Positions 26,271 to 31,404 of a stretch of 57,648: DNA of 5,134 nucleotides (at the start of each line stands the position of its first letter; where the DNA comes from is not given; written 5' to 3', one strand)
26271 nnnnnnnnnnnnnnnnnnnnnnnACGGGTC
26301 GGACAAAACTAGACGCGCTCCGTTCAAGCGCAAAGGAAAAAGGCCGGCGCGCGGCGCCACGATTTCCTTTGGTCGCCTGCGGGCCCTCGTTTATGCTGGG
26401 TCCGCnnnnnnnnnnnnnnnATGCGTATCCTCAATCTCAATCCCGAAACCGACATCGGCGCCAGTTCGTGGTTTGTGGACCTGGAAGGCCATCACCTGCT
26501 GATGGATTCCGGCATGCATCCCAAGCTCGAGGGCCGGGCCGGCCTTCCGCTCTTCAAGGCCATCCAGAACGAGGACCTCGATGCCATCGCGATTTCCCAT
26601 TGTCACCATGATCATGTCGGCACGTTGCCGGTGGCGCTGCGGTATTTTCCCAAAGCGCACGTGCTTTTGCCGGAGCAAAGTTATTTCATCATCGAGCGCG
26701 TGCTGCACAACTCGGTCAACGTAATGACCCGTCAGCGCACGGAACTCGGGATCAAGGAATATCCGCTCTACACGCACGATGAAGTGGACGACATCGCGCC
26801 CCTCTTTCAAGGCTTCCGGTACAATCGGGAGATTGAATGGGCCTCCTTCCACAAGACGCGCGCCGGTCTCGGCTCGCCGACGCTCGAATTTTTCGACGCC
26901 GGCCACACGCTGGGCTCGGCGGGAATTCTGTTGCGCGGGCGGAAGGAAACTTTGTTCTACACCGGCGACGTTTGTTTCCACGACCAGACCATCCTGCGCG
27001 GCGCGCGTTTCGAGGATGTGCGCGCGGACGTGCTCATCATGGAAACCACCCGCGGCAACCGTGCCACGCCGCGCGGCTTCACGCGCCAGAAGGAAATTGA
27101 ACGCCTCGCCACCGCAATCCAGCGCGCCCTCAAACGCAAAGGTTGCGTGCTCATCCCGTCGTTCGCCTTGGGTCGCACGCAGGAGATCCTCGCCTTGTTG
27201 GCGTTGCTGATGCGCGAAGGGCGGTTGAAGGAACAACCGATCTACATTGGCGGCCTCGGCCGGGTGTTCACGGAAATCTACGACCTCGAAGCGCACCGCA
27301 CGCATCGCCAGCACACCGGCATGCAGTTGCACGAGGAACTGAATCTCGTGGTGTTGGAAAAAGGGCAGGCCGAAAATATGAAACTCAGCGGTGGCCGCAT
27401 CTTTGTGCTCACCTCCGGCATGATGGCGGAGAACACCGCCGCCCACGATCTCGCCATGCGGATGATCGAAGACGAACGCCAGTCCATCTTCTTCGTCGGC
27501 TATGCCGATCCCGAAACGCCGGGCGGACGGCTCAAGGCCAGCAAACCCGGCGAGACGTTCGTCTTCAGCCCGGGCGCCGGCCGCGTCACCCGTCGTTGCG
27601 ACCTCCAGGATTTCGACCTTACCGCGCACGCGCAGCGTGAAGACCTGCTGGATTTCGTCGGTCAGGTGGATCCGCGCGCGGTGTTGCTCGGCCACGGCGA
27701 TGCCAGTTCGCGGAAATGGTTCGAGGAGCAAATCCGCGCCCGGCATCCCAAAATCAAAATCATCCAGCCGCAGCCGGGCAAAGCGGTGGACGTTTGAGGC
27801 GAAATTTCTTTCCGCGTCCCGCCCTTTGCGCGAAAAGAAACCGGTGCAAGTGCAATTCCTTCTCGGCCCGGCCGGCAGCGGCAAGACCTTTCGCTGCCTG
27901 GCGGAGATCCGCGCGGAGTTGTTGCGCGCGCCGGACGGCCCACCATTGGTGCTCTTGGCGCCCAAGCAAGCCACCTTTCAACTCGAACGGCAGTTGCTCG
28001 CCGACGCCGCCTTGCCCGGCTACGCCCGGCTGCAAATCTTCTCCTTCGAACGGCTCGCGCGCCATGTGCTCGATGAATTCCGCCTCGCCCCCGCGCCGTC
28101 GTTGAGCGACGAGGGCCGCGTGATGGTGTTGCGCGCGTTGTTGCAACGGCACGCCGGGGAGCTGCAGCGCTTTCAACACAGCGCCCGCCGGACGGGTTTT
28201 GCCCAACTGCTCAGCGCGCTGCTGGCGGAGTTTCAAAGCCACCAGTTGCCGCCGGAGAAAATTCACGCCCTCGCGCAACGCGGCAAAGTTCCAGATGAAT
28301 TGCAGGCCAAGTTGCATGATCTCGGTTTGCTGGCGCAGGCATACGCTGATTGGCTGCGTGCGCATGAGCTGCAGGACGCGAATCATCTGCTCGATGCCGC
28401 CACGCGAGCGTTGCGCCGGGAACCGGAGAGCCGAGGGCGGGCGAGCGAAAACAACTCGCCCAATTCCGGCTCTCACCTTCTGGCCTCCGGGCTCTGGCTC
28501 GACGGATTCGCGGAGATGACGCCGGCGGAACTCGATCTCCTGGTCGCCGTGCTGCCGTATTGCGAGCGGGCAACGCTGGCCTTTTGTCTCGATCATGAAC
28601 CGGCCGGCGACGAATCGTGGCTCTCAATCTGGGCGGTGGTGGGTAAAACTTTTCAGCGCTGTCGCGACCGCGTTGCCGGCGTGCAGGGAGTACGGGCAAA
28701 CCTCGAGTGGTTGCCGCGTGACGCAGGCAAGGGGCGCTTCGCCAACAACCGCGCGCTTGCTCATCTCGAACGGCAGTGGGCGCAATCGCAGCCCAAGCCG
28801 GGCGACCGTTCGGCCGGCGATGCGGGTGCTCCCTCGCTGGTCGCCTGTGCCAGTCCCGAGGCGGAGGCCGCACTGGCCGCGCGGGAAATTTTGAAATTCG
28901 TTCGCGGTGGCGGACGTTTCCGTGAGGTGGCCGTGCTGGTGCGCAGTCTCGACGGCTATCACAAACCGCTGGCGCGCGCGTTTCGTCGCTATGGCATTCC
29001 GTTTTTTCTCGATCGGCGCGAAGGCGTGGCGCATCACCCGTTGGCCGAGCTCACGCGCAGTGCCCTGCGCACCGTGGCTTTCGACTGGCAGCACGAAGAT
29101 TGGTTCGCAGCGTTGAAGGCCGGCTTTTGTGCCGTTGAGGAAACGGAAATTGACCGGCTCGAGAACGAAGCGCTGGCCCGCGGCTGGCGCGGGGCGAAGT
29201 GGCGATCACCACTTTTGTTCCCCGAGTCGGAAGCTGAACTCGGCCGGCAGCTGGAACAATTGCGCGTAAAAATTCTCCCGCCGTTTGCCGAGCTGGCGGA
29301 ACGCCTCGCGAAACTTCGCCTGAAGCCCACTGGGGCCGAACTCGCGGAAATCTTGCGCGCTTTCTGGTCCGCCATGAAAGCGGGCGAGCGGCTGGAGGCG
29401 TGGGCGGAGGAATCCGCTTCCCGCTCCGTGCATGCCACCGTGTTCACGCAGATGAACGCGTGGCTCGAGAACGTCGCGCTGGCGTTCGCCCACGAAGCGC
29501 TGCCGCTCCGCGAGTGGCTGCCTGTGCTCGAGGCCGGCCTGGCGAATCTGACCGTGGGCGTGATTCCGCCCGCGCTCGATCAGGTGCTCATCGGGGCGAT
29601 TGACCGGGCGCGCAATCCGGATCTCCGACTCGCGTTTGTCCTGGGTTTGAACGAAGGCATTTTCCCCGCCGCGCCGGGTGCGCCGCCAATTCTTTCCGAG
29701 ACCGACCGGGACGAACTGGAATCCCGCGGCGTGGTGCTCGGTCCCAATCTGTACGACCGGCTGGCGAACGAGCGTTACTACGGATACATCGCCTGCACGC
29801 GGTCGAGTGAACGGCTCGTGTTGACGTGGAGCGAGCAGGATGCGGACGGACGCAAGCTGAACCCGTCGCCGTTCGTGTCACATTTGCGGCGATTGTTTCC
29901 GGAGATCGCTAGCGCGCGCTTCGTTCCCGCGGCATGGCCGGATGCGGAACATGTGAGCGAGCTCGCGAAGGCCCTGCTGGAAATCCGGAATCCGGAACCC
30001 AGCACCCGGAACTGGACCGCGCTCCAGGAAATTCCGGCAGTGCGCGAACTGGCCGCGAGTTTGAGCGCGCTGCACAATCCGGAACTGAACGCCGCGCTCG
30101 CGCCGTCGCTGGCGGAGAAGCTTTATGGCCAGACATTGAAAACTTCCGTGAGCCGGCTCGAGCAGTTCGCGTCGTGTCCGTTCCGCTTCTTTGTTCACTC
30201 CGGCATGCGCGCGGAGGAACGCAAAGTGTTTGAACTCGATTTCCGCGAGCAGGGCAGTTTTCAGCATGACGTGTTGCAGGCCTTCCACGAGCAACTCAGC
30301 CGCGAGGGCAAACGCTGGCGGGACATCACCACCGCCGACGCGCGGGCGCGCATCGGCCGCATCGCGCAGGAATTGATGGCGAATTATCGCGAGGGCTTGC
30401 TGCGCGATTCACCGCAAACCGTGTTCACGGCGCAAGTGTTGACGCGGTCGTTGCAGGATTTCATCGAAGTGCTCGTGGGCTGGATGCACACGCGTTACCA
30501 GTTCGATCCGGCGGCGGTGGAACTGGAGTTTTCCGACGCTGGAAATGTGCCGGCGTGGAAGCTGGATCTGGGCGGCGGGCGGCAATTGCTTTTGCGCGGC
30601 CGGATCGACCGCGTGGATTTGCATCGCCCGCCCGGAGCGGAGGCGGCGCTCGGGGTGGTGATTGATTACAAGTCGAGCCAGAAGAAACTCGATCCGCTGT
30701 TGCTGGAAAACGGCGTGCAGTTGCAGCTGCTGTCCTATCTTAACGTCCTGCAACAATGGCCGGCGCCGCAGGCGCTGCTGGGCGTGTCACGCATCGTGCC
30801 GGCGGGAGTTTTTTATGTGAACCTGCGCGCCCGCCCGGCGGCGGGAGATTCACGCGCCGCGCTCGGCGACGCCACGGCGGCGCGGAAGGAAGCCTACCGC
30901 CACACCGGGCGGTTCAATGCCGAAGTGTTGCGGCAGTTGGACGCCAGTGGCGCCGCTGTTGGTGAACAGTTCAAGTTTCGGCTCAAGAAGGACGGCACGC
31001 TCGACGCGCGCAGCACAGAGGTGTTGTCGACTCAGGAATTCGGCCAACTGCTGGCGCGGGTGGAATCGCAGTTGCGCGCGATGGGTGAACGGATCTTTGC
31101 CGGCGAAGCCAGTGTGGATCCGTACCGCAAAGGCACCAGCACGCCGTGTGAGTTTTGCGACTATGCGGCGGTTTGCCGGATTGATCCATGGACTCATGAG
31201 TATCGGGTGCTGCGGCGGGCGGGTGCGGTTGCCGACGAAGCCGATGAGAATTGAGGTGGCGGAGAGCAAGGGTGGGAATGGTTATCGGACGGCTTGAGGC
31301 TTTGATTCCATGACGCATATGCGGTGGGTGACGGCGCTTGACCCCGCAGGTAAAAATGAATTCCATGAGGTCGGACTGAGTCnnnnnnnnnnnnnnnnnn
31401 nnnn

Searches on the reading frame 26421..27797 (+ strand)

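Call 69: search_protein_families(library=pfam, proteins=[window:26421-27797:+], max_evalue=0.0001)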
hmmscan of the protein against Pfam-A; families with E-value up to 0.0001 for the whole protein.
window:26421-27797:+ (458 aa): 4 families
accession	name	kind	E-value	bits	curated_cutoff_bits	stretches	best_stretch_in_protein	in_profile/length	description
PF10996.14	Beta-Casp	-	1.3e-12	48.7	27.7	1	253-371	1-120/120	Beta-Casp domain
PF00753.33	Lactamase_B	-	1.1e-10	42.2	22.7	1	13-192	5-158/196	Metallo-beta-lactamase superfamily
PF07521.17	RMMBL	-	4.1e-09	36.7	21.6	1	389-446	2-59/63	Zn-dependent metallo-hydrolase RNA specificity domain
PF12706.13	Lactamase_B_2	-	3.6e-06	27.1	27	0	48-214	26-169/200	Beta-lactamase superfamily domain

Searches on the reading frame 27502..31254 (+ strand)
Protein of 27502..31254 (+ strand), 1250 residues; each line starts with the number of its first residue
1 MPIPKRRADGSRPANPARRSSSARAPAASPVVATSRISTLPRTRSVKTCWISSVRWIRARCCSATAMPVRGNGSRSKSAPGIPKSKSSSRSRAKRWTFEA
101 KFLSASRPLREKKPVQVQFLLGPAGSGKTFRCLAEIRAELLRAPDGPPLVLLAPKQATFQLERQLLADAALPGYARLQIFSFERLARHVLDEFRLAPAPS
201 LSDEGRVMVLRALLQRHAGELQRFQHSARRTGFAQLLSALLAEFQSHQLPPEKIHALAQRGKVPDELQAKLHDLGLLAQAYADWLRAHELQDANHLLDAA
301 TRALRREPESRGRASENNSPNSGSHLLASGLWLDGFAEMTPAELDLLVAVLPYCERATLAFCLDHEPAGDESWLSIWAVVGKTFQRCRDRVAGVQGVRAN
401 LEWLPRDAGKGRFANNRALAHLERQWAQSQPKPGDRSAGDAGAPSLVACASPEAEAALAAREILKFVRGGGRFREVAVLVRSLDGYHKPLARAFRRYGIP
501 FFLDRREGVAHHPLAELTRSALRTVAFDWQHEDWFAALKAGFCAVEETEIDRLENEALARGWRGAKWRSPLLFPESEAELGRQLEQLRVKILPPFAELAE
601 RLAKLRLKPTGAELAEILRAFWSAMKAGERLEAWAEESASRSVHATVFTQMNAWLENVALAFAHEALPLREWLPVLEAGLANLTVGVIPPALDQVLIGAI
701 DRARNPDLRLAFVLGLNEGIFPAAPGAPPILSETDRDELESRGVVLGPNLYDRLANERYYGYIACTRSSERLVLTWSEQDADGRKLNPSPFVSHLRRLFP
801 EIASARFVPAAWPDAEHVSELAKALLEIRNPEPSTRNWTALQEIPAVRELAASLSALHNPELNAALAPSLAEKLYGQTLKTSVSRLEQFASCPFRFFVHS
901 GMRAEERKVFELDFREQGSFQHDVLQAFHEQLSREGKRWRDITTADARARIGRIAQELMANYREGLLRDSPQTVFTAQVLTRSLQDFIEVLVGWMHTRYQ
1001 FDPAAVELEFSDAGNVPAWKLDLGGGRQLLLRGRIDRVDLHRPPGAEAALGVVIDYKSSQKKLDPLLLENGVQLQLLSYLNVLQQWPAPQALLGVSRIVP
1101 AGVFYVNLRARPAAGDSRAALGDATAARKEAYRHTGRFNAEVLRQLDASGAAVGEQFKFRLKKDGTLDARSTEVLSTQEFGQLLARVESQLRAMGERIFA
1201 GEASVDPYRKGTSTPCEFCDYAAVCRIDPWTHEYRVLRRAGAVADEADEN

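Call 69: search_protein_families(library=pfam, proteins=[window:27502-31254:+], max_evalue=0.0001)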
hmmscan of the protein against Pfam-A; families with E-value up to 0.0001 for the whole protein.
window:27502-31254:+ (1250 aa): 2 families
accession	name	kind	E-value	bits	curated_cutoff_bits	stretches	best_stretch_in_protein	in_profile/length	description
PF21445.3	ADDB_N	-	3e-56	191.2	26.6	1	119-423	1-290/290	ADDB, N-terminal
PF12705.13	PDDEXK_1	-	3e-35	122.8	22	1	881-1226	2-247/247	PD-(D/E)XK nuclease superfamily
